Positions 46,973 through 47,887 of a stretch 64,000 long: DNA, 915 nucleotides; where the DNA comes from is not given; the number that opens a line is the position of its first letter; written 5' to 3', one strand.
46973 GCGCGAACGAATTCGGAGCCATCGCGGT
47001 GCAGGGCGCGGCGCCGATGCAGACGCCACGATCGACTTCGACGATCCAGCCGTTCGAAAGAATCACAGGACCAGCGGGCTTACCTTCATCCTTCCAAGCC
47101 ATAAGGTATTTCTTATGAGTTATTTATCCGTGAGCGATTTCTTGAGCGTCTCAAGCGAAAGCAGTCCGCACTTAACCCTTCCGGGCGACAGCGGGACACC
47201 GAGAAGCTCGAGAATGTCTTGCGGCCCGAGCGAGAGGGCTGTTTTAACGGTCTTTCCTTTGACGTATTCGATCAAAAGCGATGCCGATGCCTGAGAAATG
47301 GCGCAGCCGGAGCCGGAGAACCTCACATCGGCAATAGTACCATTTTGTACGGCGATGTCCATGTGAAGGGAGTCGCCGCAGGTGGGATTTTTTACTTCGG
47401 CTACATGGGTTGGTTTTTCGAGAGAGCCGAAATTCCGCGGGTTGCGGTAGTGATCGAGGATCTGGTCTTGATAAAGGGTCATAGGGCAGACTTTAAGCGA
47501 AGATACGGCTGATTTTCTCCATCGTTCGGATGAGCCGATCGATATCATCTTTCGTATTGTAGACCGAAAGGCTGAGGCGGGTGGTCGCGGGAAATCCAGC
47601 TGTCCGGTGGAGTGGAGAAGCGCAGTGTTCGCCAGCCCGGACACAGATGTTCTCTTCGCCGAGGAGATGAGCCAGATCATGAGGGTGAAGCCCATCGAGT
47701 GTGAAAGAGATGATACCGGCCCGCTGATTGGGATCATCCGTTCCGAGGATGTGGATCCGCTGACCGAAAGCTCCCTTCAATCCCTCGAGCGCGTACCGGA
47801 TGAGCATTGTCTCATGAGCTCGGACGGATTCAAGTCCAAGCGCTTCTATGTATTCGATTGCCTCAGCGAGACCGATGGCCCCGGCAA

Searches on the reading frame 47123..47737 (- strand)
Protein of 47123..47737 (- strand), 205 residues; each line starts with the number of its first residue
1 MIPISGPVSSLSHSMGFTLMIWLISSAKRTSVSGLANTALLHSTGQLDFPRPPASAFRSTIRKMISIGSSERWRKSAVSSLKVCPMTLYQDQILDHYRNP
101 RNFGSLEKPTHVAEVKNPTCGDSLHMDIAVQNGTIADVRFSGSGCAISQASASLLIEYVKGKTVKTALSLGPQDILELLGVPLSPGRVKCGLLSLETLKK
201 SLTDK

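Call 11: search_protein_families(library=pfam, proteins=[window:47123-47737:-])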
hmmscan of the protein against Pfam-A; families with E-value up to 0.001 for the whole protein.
window:47123-47737:- (205 aa): 1 family
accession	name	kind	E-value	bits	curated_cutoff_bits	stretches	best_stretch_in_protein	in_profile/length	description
PF01592.21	NifU_N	-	1e-30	106.9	22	1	89-203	2-118/127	NifU-like N terminal domain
